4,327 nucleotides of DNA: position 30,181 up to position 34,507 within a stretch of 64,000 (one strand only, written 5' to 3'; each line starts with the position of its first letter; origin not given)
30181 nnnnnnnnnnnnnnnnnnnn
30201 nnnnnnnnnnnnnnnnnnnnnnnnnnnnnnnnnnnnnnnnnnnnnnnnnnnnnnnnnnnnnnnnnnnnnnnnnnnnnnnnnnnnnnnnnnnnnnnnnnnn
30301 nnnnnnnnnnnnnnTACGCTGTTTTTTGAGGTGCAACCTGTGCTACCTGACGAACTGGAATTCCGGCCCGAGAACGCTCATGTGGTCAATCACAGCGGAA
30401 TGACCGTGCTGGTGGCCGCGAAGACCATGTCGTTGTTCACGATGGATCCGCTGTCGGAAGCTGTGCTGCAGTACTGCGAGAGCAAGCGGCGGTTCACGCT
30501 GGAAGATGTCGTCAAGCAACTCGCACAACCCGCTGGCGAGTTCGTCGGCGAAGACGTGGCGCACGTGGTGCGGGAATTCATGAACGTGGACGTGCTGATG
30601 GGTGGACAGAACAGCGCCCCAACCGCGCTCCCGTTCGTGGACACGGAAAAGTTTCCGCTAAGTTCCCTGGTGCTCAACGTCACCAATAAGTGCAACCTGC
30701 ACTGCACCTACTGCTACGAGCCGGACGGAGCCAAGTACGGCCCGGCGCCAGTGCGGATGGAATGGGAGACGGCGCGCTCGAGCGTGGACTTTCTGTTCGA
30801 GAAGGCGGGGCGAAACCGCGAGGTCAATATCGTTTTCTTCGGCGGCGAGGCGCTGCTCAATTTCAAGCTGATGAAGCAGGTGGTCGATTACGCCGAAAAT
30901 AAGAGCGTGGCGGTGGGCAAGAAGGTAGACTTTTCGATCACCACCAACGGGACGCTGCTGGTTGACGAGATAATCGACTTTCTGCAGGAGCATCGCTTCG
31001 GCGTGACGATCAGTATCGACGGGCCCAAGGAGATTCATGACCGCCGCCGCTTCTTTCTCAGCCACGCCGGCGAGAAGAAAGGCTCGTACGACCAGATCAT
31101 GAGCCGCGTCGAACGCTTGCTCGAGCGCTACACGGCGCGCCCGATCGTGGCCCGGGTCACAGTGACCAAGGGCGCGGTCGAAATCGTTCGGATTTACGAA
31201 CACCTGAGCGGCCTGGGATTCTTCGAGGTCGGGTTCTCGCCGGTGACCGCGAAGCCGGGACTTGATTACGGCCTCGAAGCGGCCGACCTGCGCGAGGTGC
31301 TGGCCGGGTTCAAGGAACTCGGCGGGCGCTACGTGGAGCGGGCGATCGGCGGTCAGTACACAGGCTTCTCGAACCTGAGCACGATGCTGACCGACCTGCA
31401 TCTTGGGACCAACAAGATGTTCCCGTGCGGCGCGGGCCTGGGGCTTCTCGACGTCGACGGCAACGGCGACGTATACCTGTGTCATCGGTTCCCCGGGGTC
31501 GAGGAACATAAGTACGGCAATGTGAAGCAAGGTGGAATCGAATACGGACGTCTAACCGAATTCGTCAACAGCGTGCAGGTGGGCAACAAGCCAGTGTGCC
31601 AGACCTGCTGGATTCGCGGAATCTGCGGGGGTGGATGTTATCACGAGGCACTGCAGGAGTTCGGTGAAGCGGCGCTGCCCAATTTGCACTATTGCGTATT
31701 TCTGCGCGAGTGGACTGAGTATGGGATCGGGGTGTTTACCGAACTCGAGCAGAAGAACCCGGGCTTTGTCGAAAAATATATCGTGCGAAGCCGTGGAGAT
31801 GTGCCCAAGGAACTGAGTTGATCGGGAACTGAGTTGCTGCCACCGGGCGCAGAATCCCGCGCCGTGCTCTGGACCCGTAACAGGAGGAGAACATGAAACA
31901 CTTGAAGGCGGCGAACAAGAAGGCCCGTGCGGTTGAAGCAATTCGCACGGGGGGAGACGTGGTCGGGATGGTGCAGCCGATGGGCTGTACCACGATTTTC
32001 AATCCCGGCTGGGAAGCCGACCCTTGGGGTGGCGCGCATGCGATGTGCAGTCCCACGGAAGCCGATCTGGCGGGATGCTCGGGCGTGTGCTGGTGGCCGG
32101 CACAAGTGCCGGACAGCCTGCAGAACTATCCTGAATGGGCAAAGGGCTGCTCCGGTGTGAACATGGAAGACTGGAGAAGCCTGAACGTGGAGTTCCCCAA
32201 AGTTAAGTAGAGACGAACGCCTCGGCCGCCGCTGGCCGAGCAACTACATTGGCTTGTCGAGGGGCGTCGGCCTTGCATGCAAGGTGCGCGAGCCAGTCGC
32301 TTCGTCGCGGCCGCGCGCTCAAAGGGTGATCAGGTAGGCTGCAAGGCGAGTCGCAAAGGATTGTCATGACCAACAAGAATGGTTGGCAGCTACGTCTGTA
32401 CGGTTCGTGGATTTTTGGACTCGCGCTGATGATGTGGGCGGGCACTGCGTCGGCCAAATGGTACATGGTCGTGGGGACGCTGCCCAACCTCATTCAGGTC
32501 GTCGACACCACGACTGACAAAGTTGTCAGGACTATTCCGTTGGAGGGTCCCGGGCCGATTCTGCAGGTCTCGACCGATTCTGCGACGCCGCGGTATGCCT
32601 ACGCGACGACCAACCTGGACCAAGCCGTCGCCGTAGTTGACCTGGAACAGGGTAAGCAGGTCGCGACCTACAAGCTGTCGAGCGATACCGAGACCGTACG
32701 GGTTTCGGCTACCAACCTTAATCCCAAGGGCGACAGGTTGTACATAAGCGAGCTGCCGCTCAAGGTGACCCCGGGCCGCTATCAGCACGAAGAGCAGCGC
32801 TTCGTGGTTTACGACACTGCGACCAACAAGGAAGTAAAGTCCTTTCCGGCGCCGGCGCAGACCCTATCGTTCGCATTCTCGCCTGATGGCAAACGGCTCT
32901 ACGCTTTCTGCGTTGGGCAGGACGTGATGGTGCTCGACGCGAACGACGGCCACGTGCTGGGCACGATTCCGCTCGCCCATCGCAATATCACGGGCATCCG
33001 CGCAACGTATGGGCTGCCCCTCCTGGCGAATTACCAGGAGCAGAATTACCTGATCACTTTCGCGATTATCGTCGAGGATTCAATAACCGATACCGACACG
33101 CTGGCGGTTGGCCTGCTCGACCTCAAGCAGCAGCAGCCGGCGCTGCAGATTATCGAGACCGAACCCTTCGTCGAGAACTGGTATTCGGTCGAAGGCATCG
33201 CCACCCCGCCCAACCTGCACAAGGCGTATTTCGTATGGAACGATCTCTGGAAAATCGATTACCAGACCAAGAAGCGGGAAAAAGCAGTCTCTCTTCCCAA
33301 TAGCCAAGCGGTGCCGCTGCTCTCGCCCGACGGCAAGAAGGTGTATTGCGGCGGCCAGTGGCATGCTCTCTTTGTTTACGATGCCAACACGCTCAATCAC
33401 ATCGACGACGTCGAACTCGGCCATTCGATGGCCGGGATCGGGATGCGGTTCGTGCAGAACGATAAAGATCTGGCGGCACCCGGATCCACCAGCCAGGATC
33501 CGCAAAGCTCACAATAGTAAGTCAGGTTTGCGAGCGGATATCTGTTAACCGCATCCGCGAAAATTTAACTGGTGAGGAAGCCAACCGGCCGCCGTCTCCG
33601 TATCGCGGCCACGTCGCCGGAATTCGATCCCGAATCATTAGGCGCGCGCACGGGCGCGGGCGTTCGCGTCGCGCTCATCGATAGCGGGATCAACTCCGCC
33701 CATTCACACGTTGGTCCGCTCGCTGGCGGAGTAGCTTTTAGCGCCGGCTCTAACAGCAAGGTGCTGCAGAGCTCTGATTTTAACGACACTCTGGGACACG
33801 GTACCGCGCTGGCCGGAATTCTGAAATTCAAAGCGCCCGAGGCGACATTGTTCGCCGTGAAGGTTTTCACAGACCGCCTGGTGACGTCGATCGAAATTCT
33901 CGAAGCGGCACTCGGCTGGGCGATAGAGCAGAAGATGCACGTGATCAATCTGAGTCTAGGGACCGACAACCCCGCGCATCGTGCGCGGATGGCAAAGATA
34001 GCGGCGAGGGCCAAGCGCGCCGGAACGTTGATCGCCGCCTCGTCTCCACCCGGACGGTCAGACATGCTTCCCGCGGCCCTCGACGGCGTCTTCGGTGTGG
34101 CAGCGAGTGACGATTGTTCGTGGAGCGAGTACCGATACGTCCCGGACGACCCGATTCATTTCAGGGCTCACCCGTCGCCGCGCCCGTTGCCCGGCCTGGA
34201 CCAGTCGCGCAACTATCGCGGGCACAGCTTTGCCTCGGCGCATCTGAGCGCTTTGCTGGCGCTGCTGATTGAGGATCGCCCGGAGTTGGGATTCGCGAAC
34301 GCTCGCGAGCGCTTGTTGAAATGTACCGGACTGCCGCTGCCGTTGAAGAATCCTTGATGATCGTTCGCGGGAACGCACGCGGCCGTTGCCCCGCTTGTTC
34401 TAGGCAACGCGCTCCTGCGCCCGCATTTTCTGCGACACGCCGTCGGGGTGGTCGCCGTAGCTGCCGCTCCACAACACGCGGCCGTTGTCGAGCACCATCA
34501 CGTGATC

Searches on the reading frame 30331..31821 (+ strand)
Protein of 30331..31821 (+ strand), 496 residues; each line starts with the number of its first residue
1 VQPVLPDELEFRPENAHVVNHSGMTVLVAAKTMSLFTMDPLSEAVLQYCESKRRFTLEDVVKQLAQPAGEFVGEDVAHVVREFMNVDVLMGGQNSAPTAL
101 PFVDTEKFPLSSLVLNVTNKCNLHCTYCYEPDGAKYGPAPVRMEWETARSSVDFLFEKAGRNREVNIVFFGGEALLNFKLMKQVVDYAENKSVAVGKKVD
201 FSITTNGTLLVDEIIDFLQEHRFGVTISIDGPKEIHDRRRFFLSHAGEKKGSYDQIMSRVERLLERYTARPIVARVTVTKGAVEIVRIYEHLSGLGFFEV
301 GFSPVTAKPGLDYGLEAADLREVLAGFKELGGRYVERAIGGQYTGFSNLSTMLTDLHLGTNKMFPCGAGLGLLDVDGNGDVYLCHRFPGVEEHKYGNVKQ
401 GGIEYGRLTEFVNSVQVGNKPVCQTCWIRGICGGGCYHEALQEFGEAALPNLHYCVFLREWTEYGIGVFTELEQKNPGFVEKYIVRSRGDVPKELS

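Call 4: search_protein_families(library=pfam, proteins=[window:30331-31821:+])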
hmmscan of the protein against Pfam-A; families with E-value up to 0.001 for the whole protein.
window:30331-31821:+ (496 aa): 2 families
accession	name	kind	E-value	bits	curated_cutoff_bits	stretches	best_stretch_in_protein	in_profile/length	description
PF04055.27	Radical_SAM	-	5.7e-18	66.1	29.5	1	116-267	2-140/166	Radical SAM superfamily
PF13353.11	Fer4_12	-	1.2e-06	29.3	22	1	119-232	13-116/137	4Fe-4S single cluster domain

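Call 5: search_protein_families(library=ncbifam, proteins=[window:30331-31821:+])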
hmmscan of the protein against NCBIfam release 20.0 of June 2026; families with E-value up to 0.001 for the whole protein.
window:30331-31821:+ (496 aa): 68 families (the best 25 are shown)
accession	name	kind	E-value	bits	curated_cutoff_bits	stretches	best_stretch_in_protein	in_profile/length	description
TIGR03906.1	quino_hemo_SAM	equivalog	2.8e-161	537.3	453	1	15-486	2-464/467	quinohemoprotein amine dehydrogenase maturation protein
NF047865.1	rSAM_PapB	equivalog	6.3e-89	298.5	340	1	110-446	2-326/330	PapB family radical SAM/SPASM ranthipeptide maturase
TIGR04064.1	rSAM_nif11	equivalog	8.6e-83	278.6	518.7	1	17-485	5-450/459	nif11-like peptide radical SAM maturase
TIGR03974.1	rSAM_six_Cys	equivalog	5.7e-74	249.6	425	1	17-448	2-428/451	thioether cross-link-forming SCIFF peptide maturase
NF040492.1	not_ScfB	exception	4.2e-60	203.9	855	1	75-466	60-445/450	ScfB-related radical SAM/SPASM orphan maturase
TIGR04068.1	rSAM_ocin_clost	equivalog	6.4e-54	183.6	500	2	110-268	83-237/462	Cys-rich peptide radical SAM maturase CcpM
NF038107.1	rSAM_NF038107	equivalog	3.3e-34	118.4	600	1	115-292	89-263/444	Cys-every-fifth radical SAM/SPASM peptide maturase CefB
TIGR03942.1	sulfatase_rSAM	equivalog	3.6e-34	118.4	349.45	1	116-447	6-335/363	anaerobic sulfatase maturase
TIGR03978.1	rSAM_paired_1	equivalog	4.2e-34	118.1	370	1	114-290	86-255/466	His-Xaa-Ser system radical SAM maturase HxsB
NF035951.1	rSAM_RumMC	equivalog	4.9e-34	117.9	720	1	110-268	111-264/510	RumMC family radical SAM sactipeptide maturase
NF041298.1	rSAM_mat_DynA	equivalog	1.7e-33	116.1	450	2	114-292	4-174/356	dynobactin maturation radical SAM/SPASM protein DynA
TIGR04280.1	geopep_mat_rSAM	hypoth_equivalog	1.1e-31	110.3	400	1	113-263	86-230/428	geopeptide radical SAM maturase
TIGR04163.1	rSAM_cobopep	equivalog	1.2e-30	106.7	375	2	111-283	64-225/428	peptide-modifying radical SAM enzyme CbpB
NF041707.1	rSAM_YhhB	equivalog_domain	9.6e-30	103.7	445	1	111-302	2-192/369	cyclophane-forming radical SAM/SPASM peptide maturase YhhB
TIGR04115.1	rSAM_Cxxx_rpt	equivalog_domain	1.3e-29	103.8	350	1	112-390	3-275/359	radical SAM peptide maturase, CXXX-repeat target family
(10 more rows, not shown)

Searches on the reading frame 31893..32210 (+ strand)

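Call 4: search_protein_families(library=pfam, proteins=[window:31893-32210:+])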
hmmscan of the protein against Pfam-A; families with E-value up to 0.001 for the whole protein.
window:31893-32210:+ (105 aa): 1 family
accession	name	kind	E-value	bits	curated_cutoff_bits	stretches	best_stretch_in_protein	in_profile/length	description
PF08992.16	QH-AmDH_gamma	-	3.2e-28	98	25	1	30-103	3-75/75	Quinohemoprotein amine dehydrogenase, gamma subunit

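Call 5: search_protein_families(library=ncbifam, proteins=[window:31893-32210:+])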
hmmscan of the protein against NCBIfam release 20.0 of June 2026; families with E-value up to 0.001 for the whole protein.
window:31893-32210:+ (105 aa): 1 family
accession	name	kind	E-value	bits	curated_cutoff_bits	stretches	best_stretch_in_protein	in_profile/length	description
NF037958.1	QH_gamma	equivalog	5.8e-37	125.8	50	1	1-100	1-102/104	quinohemoprotein amine dehydrogenase subunit gamma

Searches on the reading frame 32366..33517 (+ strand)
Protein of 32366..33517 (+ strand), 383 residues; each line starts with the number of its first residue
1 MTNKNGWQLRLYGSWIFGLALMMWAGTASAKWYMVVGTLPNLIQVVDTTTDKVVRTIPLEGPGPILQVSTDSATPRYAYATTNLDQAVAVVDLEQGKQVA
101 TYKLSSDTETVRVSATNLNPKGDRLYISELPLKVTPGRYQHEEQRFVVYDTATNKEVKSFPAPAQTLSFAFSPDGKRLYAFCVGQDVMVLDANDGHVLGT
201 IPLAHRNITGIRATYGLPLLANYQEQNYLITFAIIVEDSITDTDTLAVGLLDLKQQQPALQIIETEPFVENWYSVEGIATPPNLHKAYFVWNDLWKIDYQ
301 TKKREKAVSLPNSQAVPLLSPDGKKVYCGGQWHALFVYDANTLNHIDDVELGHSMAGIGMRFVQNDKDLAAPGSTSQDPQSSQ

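Call 4: search_protein_families(library=pfam, proteins=[window:32366-33517:+])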
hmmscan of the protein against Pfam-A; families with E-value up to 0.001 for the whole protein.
window:32366-33517:+ (383 aa): 6 families
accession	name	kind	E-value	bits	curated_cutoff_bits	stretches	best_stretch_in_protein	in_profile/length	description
PF25174.1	Beta-prop_THOC3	-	6.3e-10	38.9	305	1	41-211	24-177/272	THOC3 beta-propeller domain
PF23414.1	Beta-prop_EML_2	-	6.2e-08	32.8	90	0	143-213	19-89/266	Echinoderm microtubule-associated protein second beta-propeller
PF02239.22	Cytochrom_D1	-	4e-06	26.1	25.5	1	33-164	239-356/368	Cytochrome D1 heme domain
PF24817.1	WD40_WDHD1_1st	-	3.5e-05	23.6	109.9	0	33-202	100-261/291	WDHD1 first WD40 domain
PF24796.1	WDR55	-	3.8e-05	23.3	200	0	154-207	43-97/296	WDR55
PF24814.1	WD40_Prp19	-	0.00044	19.8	320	0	42-113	158-226/281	Prp19 WD40 domain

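Call 5: search_protein_families(library=ncbifam, proteins=[window:32366-33517:+])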
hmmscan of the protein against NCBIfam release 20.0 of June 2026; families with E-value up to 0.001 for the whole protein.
window:32366-33517:+ (383 aa): 7 families
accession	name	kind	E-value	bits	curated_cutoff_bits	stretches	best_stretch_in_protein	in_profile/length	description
TIGR03907.1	QH_beta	equivalog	1.3e-47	162.5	223.2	1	33-351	3-322/338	quinohemoprotein amine dehydrogenase subunit beta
NF052460.1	L-NosZ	equivalog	1.9e-08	33.3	700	1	28-105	183-257/480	clade III lactonase-type nitrous-oxide reductase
TIGR02276.1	beta_rpt_yvtn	repeat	2.4e-08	33.8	27.85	0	41-60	14-33/42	beta-propeller repeat protein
TIGR03866.1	PQQ_ABC_repeats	subfamily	1e-07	31.3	287.3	0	31-114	53-133/310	PQQ-dependent catabolism-associated beta-propeller protein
NF048007.1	MmpL3Stblzr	equivalog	8.8e-07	28.4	600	0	146-206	115-177/366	MmpL3/TtfA transport complex stabilizer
NF052280.1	7_blade_YncE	equivalog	1.2e-06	27.6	400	1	30-180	183-315/338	7-bladed beta-propeller protein YncE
NF052340.1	hydrazine_beta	equivalog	0.00018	20.7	560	0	32-104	132-206/372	hydrazine synthase subunit beta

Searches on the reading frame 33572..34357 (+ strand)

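Call 4: search_protein_families(library=pfam, proteins=[window:33572-34357:+])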
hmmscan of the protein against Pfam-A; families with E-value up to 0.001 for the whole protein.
window:33572-34357:+ (261 aa): 1 family
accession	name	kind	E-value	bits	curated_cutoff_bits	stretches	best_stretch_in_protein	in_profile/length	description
PF00082.27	Peptidase_S8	-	2.5e-17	63.6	21.8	1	28-246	1-267/288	Subtilase family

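Call 5: search_protein_families(library=ncbifam, proteins=[window:33572-34357:+])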
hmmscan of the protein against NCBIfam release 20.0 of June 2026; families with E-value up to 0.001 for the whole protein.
window:33572-34357:+ (261 aa): 2 families
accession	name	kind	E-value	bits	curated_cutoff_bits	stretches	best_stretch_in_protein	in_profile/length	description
NF049966.1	QH_SP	equivalog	1.1e-45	155.6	165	1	32-248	1-207/219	subtilisin-like serine protease QhpE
TIGR03921.1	T7SS_mycosin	equivalog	1.4e-17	63.9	278.75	1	27-250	11-261/353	type VII secretion-associated serine protease mycosin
